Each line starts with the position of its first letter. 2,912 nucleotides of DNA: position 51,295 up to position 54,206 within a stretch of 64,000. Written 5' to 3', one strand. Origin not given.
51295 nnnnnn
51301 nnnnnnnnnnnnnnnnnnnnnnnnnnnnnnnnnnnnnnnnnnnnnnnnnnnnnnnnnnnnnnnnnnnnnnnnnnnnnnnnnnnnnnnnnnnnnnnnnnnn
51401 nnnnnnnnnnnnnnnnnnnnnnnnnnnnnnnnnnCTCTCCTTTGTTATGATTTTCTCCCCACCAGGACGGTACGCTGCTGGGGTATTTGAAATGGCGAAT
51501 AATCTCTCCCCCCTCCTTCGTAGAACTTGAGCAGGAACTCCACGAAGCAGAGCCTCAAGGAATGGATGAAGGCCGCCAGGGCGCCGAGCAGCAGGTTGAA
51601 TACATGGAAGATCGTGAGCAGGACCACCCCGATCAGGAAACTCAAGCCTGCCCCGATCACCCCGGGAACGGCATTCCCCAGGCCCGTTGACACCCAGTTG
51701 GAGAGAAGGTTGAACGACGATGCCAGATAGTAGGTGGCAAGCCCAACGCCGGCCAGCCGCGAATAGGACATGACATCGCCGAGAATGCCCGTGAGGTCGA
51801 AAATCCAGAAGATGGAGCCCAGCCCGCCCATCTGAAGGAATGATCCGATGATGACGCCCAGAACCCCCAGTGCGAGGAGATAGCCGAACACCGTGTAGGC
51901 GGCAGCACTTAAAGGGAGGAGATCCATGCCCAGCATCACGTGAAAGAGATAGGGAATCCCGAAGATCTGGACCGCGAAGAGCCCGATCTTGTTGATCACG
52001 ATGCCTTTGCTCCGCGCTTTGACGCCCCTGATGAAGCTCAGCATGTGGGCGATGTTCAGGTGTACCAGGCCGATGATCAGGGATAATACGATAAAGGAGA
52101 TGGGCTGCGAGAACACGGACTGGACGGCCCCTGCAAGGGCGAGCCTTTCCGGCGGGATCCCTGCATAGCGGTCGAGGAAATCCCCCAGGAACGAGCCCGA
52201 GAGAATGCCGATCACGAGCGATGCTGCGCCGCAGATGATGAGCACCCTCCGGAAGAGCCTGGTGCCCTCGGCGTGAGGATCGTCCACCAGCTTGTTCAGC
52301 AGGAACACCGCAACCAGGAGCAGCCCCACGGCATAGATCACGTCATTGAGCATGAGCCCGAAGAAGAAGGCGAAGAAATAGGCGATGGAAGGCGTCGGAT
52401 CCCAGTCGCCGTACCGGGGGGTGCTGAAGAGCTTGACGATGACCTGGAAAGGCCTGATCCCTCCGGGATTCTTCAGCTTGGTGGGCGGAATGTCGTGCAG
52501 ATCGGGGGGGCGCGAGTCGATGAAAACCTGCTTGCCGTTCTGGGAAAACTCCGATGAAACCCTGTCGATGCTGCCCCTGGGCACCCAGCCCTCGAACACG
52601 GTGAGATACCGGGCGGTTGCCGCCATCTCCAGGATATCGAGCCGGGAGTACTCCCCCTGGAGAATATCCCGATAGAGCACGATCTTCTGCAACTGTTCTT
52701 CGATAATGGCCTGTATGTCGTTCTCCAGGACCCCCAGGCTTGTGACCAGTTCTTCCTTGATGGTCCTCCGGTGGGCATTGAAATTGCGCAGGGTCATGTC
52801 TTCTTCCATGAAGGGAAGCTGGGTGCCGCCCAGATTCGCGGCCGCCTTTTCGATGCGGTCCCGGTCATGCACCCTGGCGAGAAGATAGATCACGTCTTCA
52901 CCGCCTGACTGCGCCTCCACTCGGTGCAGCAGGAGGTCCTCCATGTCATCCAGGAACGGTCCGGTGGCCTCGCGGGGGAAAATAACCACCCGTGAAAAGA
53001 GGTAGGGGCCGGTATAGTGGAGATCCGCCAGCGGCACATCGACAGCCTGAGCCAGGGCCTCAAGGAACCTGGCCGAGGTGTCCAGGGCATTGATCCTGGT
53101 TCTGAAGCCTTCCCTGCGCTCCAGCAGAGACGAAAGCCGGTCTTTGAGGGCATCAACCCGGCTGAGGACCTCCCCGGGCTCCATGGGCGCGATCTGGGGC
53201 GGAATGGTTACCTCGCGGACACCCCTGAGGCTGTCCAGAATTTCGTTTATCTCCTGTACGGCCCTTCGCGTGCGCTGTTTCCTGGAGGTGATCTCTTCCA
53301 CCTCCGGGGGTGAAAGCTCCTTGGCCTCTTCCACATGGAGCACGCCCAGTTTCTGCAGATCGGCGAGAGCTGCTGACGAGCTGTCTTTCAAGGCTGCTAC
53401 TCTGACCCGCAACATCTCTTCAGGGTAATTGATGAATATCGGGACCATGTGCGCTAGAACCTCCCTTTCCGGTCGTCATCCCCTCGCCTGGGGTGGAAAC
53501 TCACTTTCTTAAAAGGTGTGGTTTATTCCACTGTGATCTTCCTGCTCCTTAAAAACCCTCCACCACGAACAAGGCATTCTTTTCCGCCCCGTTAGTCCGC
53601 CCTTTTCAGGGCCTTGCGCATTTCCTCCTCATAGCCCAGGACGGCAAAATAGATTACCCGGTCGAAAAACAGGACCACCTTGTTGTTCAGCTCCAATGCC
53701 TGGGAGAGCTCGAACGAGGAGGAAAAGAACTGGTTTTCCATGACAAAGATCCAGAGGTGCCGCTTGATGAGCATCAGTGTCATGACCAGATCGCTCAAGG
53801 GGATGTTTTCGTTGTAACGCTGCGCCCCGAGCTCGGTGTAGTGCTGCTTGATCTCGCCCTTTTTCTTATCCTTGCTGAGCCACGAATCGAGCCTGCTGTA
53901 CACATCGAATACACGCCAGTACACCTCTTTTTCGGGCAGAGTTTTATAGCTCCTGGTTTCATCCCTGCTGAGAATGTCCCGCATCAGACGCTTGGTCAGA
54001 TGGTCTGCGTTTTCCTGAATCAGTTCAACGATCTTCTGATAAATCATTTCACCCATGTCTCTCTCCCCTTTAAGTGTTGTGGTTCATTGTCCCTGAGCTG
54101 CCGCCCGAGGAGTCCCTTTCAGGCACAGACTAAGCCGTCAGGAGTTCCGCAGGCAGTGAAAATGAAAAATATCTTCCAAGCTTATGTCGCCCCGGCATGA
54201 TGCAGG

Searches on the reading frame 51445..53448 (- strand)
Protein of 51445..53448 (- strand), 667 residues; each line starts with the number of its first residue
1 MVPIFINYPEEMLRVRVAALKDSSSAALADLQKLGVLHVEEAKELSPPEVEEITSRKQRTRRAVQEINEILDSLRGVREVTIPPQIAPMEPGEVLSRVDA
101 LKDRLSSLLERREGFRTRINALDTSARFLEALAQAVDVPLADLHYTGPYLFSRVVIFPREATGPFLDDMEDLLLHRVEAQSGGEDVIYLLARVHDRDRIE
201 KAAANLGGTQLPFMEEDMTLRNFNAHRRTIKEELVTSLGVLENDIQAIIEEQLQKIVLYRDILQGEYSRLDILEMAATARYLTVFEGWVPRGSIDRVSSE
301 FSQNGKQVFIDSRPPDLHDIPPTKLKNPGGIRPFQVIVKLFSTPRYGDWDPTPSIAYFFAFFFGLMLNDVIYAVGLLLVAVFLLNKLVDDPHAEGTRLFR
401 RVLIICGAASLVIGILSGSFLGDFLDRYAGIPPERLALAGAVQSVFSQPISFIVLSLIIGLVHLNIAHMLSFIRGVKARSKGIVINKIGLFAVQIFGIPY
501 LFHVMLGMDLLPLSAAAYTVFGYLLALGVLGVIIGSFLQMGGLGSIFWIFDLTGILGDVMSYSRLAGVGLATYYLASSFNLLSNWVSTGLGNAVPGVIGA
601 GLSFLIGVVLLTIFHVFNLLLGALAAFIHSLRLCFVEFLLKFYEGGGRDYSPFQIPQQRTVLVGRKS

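Call 7: search_protein_families(library=pfam, proteins=[window:51445-53448:-], max_evalue=0.01)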
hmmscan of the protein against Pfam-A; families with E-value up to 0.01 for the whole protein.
window:51445-53448:- (667 aa): 1 family
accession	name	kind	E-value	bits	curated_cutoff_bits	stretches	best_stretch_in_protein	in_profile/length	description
PF01496.24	V_ATPase_I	-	3.5e-22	78.6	30.7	2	196-385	220-415/815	V-type ATPase 116kDa subunit family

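Call 8: search_protein_families(library=ncbifam, proteins=[window:51445-53448:-], max_evalue=0.001)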
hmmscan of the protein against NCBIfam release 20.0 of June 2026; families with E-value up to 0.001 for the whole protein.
window:51445-53448:- (667 aa): 9 families
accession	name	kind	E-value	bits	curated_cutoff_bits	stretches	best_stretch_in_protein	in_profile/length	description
NF004428.0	PRK05771.2-1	equivalog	3.8e-77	260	766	1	104-657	116-673/680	V-type ATP synthase subunit I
NF004430.0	PRK05771.2-4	equivalog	2.2e-74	251.2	670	1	9-654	4-638/646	V-type ATP synthase subunit I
NF004434.0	PRK05771.3-3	equivalog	1.9e-51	175.4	777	1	10-660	5-682/686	V-type ATP synthase subunit I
NF004427.0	PRK05771.1-1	equivalog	8.8e-48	163.5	942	1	249-656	271-653/668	V-type ATP synthase subunit I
NF004432.0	PRK05771.3-1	equivalog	4.2e-41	141.1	1044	1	9-657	4-630/643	V-type ATP synthase subunit I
NF004429.0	PRK05771.2-2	equivalog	2.7e-31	109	799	1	220-654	182-604/608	V-type ATP synthase subunit I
NF004431.0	PRK05771.2-5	equivalog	1.2e-23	83.5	851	2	284-422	242-379/649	V-type ATP synthase subunit I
NF004433.0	PRK05771.3-2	equivalog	2.1e-23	82.6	1173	2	8-423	3-413/701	V-type ATP synthase subunit I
NF004435.0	PRK05771.3-4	equivalog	1.7e-16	59.7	1410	2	255-423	255-415/701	V-type ATP synthase subunit I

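Call 70: search_solved_structures(query=window:51445-53448:-, max_evalue=0.001, show_alignments=2)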
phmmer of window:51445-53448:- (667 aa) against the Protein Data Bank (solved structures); distinct sequences matched with E-value up to 0.001: 31.
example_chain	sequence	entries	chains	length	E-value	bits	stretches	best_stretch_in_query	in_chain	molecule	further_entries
8wci_P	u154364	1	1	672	1.5e-37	132.4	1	188-657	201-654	V-type sodium ATPase subunit I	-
5gar_N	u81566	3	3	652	3.2e-30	108.3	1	16-655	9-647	Archaeal/vacuolar-type H+-ATPase subunit I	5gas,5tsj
5y5x_N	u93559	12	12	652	2.4e-27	98.8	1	16-655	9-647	V-type ATP synthase subunit I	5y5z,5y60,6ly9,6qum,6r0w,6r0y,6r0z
8yy1_N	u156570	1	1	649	4e-27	98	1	16-654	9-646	V-type ATP synthase subunit I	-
9u6q_N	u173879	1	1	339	3.4e-13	52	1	321-654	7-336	V-type ATP synthase subunit I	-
7unf_a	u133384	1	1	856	3e-12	48.9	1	553-655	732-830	V-type proton ATPase 116 kDa subunit a 4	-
9det_a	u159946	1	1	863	4.1e-12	48.4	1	553-655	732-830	V-type proton ATPase 116 kDa subunit a 4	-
9bra_a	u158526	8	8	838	7.2e-11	44.3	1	553-656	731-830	V-type proton ATPase 116 kDa subunit a 1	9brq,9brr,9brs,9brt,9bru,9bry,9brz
6xbw_a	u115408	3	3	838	1.2e-10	43.6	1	553-656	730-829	V-type proton ATPase subunit a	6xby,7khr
6vq6_a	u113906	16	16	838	1.8e-10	43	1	553-656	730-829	V-type proton ATPase 116 kDa subunit a isoform 1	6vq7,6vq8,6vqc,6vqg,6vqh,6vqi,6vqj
7uw9_a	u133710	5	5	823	1.9e-10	42.9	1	553-655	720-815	V-type proton ATPase subunit a3 | V-type proton ATPase subunit a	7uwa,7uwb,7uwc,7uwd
7u8o_a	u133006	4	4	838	2.1e-10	42.8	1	553-656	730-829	V-type proton ATPase subunit a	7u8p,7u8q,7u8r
9brd_a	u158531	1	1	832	2.7e-10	42.4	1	553-655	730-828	V-type proton ATPase 116 kDa subunit a 1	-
6wlw_R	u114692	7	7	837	4.2e-10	41.8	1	553-656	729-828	V-type proton ATPase 116 kDa subunit a isoform 1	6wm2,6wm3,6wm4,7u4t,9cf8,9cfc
8xli_a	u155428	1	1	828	4.3e-10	41.8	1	553-655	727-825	V-type proton ATPase 116 kDa subunit a 1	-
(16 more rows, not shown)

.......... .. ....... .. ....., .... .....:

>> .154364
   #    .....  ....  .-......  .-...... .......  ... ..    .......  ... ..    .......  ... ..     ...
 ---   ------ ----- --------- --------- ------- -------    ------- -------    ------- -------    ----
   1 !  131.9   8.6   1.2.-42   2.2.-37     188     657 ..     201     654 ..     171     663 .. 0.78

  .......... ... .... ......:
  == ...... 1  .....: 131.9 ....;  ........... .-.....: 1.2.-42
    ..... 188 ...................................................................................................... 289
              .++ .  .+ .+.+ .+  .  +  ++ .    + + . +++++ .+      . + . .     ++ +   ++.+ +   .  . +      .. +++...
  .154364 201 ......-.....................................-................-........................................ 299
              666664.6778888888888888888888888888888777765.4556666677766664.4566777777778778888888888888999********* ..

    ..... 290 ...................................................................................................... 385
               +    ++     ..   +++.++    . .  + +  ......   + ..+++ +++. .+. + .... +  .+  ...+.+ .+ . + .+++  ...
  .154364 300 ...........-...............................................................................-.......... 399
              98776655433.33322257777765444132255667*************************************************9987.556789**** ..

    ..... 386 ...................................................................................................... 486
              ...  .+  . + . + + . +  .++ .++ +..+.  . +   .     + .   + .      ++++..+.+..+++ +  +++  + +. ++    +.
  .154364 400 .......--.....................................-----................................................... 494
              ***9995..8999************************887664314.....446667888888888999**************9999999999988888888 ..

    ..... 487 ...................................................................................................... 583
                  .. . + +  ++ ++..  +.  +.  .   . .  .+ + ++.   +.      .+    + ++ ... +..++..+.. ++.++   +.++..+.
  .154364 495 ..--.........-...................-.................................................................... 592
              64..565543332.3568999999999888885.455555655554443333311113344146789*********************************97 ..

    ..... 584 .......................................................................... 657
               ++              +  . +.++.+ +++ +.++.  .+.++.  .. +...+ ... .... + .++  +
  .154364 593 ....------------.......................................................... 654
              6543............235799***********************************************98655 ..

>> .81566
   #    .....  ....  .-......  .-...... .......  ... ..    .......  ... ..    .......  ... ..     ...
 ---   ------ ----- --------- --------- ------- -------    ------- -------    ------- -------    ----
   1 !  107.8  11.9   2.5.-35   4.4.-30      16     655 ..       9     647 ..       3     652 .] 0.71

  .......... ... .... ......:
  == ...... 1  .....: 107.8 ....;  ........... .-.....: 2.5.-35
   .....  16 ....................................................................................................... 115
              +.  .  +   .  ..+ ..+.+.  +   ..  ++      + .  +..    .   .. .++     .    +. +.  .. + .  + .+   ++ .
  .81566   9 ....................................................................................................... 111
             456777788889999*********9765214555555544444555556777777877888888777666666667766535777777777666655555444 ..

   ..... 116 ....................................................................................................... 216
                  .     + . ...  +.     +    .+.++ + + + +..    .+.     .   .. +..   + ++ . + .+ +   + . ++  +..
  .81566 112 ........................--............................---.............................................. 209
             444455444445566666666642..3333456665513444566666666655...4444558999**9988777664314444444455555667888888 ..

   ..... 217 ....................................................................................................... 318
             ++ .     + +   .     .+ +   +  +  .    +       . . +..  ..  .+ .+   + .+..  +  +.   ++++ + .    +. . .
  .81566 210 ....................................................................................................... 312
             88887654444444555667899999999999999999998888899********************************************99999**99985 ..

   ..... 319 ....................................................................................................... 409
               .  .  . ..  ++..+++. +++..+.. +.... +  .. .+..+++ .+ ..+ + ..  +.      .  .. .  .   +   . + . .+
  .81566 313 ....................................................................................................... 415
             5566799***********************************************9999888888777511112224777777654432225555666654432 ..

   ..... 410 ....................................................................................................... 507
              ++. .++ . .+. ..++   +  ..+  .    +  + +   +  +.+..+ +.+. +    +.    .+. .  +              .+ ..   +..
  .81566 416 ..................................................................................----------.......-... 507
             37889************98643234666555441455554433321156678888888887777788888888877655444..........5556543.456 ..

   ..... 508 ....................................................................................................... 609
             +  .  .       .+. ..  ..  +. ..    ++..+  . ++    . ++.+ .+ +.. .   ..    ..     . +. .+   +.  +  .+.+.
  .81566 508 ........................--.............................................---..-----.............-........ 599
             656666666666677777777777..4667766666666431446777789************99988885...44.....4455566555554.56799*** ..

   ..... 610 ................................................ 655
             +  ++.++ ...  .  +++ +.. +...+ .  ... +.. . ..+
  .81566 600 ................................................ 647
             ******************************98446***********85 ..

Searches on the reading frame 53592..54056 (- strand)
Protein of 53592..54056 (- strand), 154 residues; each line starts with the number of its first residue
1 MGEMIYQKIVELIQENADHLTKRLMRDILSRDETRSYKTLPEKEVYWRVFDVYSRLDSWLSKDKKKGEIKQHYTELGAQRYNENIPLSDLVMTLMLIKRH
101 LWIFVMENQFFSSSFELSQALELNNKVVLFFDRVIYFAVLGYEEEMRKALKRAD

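Call 7: search_protein_families(library=pfam, proteins=[window:53592-54056:-], max_evalue=0.01)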
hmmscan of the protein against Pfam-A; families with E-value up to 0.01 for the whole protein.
window:53592-54056:- (154 aa): 1 family
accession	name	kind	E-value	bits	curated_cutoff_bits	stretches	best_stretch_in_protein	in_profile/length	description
PF09385.16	HisK_N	-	7.2e-06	26.4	24.4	1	8-144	3-129/129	Histidine kinase N terminal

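Call 82: search_protein_families(library=pfam, proteins=[window:53592-54056:-], max_evalue=1)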
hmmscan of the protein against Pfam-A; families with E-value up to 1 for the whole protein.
window:53592-54056:- (154 aa): 2 families
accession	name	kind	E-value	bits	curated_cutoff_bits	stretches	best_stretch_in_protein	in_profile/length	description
PF09385.16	HisK_N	-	7.2e-06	26.4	24.4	1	8-144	3-129/129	Histidine kinase N terminal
PF14361.12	RsbRD_N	-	0.024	15.8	24.3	1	10-100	2-98/104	RsbT co-antagonist protein rsbRD N-terminal domain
